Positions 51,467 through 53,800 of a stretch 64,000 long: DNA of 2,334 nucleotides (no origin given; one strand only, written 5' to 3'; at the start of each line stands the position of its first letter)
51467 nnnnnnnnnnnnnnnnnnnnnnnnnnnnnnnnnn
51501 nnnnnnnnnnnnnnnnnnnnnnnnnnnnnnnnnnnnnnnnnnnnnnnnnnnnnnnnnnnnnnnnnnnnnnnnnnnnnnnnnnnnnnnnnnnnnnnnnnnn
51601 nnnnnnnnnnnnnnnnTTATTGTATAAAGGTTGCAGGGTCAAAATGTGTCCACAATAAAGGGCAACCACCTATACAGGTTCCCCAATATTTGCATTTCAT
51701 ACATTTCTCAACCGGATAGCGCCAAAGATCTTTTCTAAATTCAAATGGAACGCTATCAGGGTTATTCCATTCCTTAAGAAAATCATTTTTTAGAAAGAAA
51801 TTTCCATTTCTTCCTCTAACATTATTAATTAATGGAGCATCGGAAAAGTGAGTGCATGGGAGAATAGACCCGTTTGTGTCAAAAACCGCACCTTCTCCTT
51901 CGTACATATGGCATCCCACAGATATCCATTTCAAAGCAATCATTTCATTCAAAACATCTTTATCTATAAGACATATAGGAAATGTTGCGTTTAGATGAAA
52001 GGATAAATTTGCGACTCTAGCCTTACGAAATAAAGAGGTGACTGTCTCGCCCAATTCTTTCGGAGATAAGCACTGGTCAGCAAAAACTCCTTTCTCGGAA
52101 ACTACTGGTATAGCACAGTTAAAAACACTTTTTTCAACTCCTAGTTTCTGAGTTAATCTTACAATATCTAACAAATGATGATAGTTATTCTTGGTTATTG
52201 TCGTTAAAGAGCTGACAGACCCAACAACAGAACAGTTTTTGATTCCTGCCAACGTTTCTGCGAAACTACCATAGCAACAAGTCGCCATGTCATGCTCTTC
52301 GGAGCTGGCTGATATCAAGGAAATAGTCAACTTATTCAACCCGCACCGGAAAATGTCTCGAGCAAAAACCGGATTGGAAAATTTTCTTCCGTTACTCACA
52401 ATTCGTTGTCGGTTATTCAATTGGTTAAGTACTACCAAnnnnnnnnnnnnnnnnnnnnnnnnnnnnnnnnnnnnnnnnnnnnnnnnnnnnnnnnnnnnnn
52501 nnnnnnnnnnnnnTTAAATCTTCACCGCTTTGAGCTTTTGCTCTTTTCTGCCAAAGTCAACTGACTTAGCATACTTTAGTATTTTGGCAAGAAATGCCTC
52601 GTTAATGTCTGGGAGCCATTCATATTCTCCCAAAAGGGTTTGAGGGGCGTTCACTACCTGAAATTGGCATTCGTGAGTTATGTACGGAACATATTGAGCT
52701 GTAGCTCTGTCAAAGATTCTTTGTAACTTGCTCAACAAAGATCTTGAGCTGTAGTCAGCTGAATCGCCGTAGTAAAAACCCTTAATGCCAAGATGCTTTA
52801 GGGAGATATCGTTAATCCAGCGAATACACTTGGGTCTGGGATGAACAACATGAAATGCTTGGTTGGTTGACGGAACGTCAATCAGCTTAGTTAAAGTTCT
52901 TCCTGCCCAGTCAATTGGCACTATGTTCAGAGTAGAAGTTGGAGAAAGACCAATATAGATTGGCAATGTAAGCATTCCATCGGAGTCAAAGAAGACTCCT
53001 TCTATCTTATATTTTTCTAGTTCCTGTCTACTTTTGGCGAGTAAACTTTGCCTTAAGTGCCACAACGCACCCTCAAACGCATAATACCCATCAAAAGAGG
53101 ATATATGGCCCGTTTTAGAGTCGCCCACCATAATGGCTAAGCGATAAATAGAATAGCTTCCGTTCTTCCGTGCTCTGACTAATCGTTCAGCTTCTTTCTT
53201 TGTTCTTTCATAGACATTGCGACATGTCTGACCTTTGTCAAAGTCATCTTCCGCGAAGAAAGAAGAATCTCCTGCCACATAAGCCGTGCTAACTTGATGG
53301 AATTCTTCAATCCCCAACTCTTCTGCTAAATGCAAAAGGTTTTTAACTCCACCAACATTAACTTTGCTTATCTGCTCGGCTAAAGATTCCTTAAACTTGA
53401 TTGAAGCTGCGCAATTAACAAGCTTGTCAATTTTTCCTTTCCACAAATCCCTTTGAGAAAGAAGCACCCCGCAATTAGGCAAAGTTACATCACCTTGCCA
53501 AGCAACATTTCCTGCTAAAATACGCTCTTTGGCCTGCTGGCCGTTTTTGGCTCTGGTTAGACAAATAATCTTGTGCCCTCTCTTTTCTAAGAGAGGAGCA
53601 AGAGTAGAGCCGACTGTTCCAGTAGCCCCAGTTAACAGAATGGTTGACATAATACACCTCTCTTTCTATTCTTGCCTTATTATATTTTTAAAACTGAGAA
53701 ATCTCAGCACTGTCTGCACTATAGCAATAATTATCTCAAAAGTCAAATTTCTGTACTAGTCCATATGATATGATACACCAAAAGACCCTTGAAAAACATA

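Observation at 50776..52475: Second, decayed copy of the same module: SPASM-only fragment, a second CxCxGC peptide and an HExxH gene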

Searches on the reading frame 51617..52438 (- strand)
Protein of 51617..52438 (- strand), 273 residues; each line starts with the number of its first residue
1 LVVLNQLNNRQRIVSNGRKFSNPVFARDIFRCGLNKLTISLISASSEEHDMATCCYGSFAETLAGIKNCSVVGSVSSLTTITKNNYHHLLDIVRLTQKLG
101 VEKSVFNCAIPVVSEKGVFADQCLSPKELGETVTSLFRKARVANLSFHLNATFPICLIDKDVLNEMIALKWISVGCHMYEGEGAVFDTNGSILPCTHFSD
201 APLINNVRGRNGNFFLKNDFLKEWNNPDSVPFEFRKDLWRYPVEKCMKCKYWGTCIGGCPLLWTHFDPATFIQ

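Call 5: search_protein_families(library=ncbifam, proteins=[window:51617-52438:-], max_evalue=0.01)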
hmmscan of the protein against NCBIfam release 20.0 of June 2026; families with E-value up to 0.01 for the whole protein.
window:51617-52438:- (273 aa): 24 families
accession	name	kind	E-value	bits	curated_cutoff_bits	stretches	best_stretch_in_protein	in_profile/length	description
NF038332.1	rSAM_rare_HxsC4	exception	2.8e-12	46.4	500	1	12-108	93-193/335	radical SAM protein HxsC4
TIGR04251.1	SCM_rSAM_ScmF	equivalog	2.3e-10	40.4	400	1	8-131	81-205/353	SynChlorMet cassette radical SAM/SPASM protein ScmF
TIGR04545.1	rSAM_ahbD_hemeb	equivalog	8.4e-10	38.6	500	1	13-152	79-215/339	heme b synthase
TIGR04055.1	rSAM_NirJ2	equivalog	9.6e-10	38.5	500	1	10-260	75-304/326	putative heme d1 biosynthesis radical SAM protein NirJ2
TIGR03977.1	rSAM_pair_HxsC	equivalog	1.3e-09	37.4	267.9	1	12-163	103-258/292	His-Xaa-Ser system radical SAM maturase HxsC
TIGR04054.1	rSAM_NirJ1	equivalog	2e-09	36.6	650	1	6-106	108-207/387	putative heme d1 biosynthesis radical SAM protein NirJ1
TIGR04085.1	rSAM_more_4Fe4S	domain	7.5e-09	35.9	27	1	179-263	4-78/93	SPASM domain-containing protein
TIGR03942.1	sulfatase_rSAM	equivalog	1.6e-07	30.8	349.45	1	57-260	136-325/363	anaerobic sulfatase maturase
TIGR03961.1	rSAM_PTO1314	hypoth_equivalog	4.1e-07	29.6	306.05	1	34-105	117-187/332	PTO1314 family radical SAM protein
NF050035.1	rSAM_WgK_link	exception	4.7e-07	29.1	650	1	12-104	88-179/367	radical SAM/SPASM peptide maturase WgkB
TIGR04303.1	GeoRSP_rSAM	equivalog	8.4e-07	28.9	400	1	27-259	94-306/325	GeoRSP system radical SAM/SPASM protein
TIGR04053.2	TIGR04053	equivalog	1.5e-06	27.7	395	1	29-140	105-214/366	TIGR04053 family radical SAM/SPASM domain-containing protein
TIGR04317.1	W_rSAM_matur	equivalog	2.8e-06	26.7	380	1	25-255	94-319/349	tungsten cofactor oxidoreductase radical SAM maturase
TIGR04347.1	pseudo_SAM_Halo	equivalog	9.5e-06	25.1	525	1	15-107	119-210/390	TIGR04347 family pseudo-SAM/SPASM protein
TIGR04051.1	rSAM_NirJ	equivalog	1e-05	24.7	515.45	1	15-104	83-171/354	heme d1 biosynthesis radical SAM protein NirJ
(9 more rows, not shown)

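Call 6: search_protein_families(library=pfam, proteins=[window:51617-52438:-], max_evalue=0.01)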
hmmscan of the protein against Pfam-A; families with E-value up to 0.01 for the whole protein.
window:51617-52438:- (273 aa): 0 families

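Call 10: find_homologous_proteins(query=window:51617-52438:-, max_evalue=0.001)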
Query window:51617-52438:- (273 aa): 7 proteins with E <= 0.001 among 317 candidates.
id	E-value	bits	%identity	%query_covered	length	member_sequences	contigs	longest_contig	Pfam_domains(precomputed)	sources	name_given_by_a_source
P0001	6.6e-179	611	100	95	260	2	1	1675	-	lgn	-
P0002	4.0e-95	337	55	96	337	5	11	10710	PF04055.28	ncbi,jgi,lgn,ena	-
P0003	8.3e-95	336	53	95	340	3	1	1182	PF04055.28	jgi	jgi:radical SAM protein with 4Fe4S-binding SPASM domain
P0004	1.6e-94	335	53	97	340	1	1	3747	PF04055.28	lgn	-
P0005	8.4e-92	326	52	97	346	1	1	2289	PF04055.28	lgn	-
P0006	3.7e-83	297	49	96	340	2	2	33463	PF04055.28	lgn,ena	-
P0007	9.7e-78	280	45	97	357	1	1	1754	PF04055.28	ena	-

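Call 11: find_encoding_contigs(protein=P0002, flank=6000, max_places=6)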
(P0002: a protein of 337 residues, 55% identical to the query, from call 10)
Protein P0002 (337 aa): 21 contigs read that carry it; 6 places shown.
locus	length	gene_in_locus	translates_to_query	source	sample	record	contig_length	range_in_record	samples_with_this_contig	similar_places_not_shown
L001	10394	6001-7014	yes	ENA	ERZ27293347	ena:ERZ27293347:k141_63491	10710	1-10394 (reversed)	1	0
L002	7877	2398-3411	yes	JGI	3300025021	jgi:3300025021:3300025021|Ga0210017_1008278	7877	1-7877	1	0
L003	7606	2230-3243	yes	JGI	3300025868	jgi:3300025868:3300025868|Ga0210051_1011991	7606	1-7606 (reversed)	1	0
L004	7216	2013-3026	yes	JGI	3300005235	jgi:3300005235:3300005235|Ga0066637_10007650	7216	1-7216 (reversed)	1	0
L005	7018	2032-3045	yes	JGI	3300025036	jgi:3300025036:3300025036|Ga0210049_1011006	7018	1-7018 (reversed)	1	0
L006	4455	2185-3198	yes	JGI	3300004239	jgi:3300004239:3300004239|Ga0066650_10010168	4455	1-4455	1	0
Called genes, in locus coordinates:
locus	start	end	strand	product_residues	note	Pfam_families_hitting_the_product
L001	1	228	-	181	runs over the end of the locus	?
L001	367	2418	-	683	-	PF00133:tRNA-synt_1, PF09334:tRNA-synt_1g, PF13603:tRNA-synt_1_2, PF09334:tRNA-synt_1g, PF00133:tRNA-synt_1, PF08264:Anticodon_1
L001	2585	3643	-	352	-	PF00814:TsaD, PF22521:HypF_C_2 (weak)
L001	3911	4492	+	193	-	-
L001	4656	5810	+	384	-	PF01073:3Beta_HSD, PF01370:Epimerase, PF02719:Polysacc_synt_2 (weak), PF04321:RmlD_sub_bind, PF07993:NAD_binding_4, PF16363:GDP_Man_Dehyd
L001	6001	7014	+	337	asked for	PF04055:Radical_SAM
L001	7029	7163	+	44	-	-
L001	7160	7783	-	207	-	PF13485:Peptidase_MA_2 (weak)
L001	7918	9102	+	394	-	PF00132:Hexapep (faint), PF25084:LbH_EIF2B, PF25087:GMPPB_C, PF24894:Hexapep_GlmU (faint)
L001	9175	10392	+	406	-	?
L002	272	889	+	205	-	-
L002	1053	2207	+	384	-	PF01073:3Beta_HSD, PF01370:Epimerase, PF02719:Polysacc_synt_2 (weak), PF04321:RmlD_sub_bind, PF07993:NAD_binding_4, PF16363:GDP_Man_Dehyd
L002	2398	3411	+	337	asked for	PF04055:Radical_SAM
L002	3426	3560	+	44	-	-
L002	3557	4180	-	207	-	PF13485:Peptidase_MA_2 (weak)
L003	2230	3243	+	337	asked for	PF04055:Radical_SAM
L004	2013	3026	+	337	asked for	PF04055:Radical_SAM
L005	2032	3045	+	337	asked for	PF04055:Radical_SAM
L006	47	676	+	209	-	-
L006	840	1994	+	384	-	PF01073:3Beta_HSD, PF01370:Epimerase, PF02719:Polysacc_synt_2 (weak), PF04321:RmlD_sub_bind, PF07993:NAD_binding_4, PF16363:GDP_Man_Dehyd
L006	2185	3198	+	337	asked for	PF04055:Radical_SAM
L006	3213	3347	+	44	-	-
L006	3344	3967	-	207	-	PF13485:Peptidase_MA_2 (faint)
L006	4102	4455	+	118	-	?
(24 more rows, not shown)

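Call 12: find_encoding_contigs(protein=P0006, flank=6000, max_places=4)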
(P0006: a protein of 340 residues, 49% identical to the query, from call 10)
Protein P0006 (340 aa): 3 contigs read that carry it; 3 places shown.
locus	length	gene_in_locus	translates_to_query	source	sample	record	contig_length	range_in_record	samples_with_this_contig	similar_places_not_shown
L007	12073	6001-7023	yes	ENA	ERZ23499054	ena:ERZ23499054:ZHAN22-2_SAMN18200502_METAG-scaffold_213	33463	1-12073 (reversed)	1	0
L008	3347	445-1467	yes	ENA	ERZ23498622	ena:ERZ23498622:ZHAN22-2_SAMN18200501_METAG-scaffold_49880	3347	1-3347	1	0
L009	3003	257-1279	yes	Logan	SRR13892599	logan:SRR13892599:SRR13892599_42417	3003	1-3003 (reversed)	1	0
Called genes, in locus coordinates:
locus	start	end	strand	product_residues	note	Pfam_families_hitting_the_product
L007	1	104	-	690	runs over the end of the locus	PF18895:T4SS_pilin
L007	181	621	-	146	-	-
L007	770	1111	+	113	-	-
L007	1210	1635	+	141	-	PF18902:DUF5658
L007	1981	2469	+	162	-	PF01917:Flagellin_arch-type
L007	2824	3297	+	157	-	PF18902:DUF5658 (weak)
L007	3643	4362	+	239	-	-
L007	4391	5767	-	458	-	PF18895:T4SS_pilin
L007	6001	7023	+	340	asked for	PF04055:Radical_SAM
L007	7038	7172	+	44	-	-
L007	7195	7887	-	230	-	-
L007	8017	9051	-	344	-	PF02016:Peptidase_S66, PF17676:Peptidase_S66C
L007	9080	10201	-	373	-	PF00152:tRNA-synt_2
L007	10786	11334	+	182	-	PF01928:CYTH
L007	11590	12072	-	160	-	?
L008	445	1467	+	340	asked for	PF04055:Radical_SAM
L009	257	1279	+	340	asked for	PF04055:Radical_SAM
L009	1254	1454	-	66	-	-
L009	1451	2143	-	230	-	-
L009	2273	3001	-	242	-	?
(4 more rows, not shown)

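Call 15: find_encoding_contigs(protein=P0001, flank=6000, max_places=4)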
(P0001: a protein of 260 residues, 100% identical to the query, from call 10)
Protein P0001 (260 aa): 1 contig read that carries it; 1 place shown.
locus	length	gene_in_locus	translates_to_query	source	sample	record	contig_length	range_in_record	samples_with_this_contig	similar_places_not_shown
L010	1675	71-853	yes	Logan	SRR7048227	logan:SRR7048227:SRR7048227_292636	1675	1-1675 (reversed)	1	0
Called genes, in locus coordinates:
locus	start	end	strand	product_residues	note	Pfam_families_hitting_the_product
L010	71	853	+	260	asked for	-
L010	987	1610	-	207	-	-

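Call 37: search_solved_structures(query=P0002, max_evalue=0.001)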
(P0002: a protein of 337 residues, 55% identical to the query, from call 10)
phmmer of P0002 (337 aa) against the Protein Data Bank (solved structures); distinct sequences matched with E-value up to 0.001: 13.
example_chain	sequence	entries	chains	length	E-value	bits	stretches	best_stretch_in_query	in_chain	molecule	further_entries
7vob_C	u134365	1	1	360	1.4e-09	40.7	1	9-141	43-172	Cytosylglucuronate decarboxylase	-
7voc_C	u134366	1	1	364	1.5e-09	40.7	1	9-141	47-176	Cytosylglucuronate decarboxylase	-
5v1q_A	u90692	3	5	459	2.5e-09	39.9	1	37-324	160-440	Radical SAM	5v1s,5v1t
6efn_A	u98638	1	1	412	9.3e-09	38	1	7-169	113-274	Sporulation killing factor maturation protein SkfB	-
6b4c_A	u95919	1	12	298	0.00038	22.9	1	12-131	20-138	Viperin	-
9dgw_A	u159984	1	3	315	0.00043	22.7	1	12-131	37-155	Radical SAM core domain-containing protein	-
9dfw_A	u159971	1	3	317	0.00043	22.7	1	12-131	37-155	Radical SAM core domain-containing protein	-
7n7i_A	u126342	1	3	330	0.00047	22.6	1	12-131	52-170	Viperin-like enzyme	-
9dfn_A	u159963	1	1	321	0.0005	22.5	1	12-144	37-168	Radical SAM core domain-containing protein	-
9dfu_A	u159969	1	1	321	0.00061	22.2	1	12-144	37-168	Radical SAM core domain-containing protein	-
6c8v_A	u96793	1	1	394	0.00072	21.9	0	11-172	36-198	Coenzyme PQQ synthesis protein E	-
2z2u_A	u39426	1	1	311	0.0008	21.8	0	52-164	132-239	UPF0026 protein MJ0257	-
6djt_A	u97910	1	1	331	0.00093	21.6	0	52-164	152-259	S-adenosyl-L-methionine-dependent tRNA 4-demethylwyosine synthase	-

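Call 46: find_encoding_contigs(protein=P0004, flank=3000, max_places=1)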
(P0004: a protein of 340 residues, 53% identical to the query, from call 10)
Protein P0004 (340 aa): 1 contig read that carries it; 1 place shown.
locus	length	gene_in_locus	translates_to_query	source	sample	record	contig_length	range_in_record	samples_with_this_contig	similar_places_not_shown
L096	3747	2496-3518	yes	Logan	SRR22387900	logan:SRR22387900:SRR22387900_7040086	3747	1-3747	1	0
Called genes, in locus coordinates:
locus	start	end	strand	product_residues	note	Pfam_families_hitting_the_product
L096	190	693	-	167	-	-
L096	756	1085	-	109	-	-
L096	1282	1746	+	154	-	PF03703:bPH_2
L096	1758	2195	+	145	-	-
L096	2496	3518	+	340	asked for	PF04055:Radical_SAM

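Call 47: find_encoding_contigs(protein=P0005, flank=3000, max_places=1)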
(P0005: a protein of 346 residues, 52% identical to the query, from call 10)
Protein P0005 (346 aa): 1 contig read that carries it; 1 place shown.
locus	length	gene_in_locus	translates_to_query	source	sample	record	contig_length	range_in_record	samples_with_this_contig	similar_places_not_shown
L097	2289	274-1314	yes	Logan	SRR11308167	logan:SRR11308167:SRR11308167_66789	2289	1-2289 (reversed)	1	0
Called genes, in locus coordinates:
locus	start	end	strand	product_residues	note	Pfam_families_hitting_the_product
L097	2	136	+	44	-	?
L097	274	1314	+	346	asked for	PF04055:Radical_SAM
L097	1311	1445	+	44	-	-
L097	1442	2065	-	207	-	-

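Call 48: find_encoding_contigs(protein=P0007, flank=3000, max_places=1)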
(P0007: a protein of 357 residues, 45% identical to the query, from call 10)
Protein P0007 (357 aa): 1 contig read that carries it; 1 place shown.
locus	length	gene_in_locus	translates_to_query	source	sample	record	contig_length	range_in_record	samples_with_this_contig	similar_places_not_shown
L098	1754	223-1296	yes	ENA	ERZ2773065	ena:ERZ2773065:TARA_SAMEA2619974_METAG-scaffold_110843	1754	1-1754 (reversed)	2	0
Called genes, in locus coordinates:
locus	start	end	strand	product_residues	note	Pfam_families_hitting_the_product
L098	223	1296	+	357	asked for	PF04055:Radical_SAM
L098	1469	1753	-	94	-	?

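Call 84: find_related_loci(query=A8, collection=metagenome_contigs, flank=3000)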
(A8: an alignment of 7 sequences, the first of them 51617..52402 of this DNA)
Query A8 (261 aa) in metagenome_contigs; peptide patterns used: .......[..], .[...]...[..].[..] (x = any residue, [..] = any of these).
69 stretches matched a pattern; 5 encode a relative of the query (tblastn E <= 1e-3); 5 distinct loci.
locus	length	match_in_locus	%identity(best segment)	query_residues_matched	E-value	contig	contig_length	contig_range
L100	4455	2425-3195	55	1-261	2e-100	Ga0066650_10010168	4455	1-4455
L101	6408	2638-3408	55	1-261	3e-100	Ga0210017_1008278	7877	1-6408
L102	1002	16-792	52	1-260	2e-99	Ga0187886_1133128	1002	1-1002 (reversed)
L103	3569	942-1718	51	1-260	1e-90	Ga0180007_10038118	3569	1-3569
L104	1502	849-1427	45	63-260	4e-60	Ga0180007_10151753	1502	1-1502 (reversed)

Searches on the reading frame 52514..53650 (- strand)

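Call 5: search_protein_families(library=ncbifam, proteins=[window:52514-53650:-], max_evalue=0.01)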
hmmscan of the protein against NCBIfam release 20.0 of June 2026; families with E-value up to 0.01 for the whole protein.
window:52514-53650:- (378 aa): 27 families (the best 25 are shown)
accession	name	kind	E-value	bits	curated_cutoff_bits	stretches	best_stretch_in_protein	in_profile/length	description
NF005539.0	PRK07201.1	equivalog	6.4e-39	134.2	549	1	4-201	3-203/657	SDR family oxidoreductase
TIGR01746.1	Thioester-redct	subfamily_domain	1.3e-22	80.6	213.35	1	3-187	1-208/371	thioester reductase domain-containing protein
NF038078.1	NRPS_MxcG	equivalog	3.1e-15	54.6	2300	1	3-187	1084-1287/1442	myxochelin non-ribosomal peptide synthetase MxcG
TIGR01214.1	rmlD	equivalog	2.3e-11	43.4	224.05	1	3-178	1-154/285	dTDP-4-dehydrorhamnose reductase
TIGR03466.1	HpnA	hypoth_equivalog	1.8e-10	40.2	367.65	1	3-160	2-154/327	hopanoid-associated sugar epimerase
TIGR01179.1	galE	equivalog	1e-09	37.7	262.3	1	4-164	2-162/332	UDP-glucose 4-epimerase GalE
NF047350.1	aureusi_NRPS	equivalog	6.4e-09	33.2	2500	1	3-155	2029-2194/2373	aureusimine non-ribosomal peptide synthetase AusA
NF006565.0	PRK09072.1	equivalog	1.7e-06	27.8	238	1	2-88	6-94/265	SDR family oxidoreductase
NF042422.1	oxyalk_red_OleD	equivalog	2e-06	27.4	580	1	4-166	3-158/329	2-alkyl-3-oxoalkanoate reductase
TIGR01777.1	yfcH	hypoth_equivalog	1e-05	25.3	207.35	1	4-44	1-41/292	TIGR01777 family oxidoreductase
TIGR02197.1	heptose_epim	equivalog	1.6e-05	24.3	274.6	1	4-161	1-152/316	ADP-glyceromanno-heptose 6-epimerase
NF058621.1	DiazavRedAvaA7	equivalog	2.4e-05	24.1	400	1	4-124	3-116/304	3-diazoavenalumate denitrifying reductase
NF006073.0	PRK08219.1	equivalog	0.00011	22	218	1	2-87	4-85/227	SDR family oxidoreductase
TIGR02823.1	oxido_YhdH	subfamily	0.00017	20.6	297.25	1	3-76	148-219/324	acrylyl-CoA reductase family protein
NF009035.0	PRK12367.1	equivalog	0.00022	20.5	266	1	3-52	16-66/249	short chain dehydrogenase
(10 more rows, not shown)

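Call 6: search_protein_families(library=pfam, proteins=[window:52514-53650:-], max_evalue=0.01)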
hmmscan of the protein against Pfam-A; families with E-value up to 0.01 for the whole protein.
window:52514-53650:- (378 aa): 9 families
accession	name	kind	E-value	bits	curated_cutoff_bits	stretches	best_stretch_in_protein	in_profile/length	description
PF07993.18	NAD_binding_4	-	3.6e-33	115.2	20.1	1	6-193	1-227/258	Male sterility protein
PF01370.27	Epimerase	-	6.2e-20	72.1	20.9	1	4-178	1-176/240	NAD dependent epimerase/dehydratase family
PF04321.23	RmlD_sub_bind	-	1.3e-12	47.8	27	1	3-180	2-157/287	RmlD substrate binding domain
PF16363.11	GDP_Man_Dehyd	-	1.3e-09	38.4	27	1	5-162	1-168/332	GDP-mannose 4,6 dehydratase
PF01073.25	3Beta_HSD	-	3e-08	33.5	22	1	6-161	2-160/280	3-beta hydroxysteroid dehydrogenase/isomerase family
PF13460.12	NAD_binding_10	-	2.8e-06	27.8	27.2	1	8-180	1-152/184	NAD(P)H-binding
PF00106.31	adh_short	-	6.2e-06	26.3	26.6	1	3-106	2-116/195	short chain dehydrogenase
PF02719.21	Polysacc_synt_2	-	0.00039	20.1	20.2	1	4-122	1-128/293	Polysaccharide biosynthesis protein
PF05368.20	NmrA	-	0.00069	19.7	27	1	2-44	3-46/298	NmrA-like family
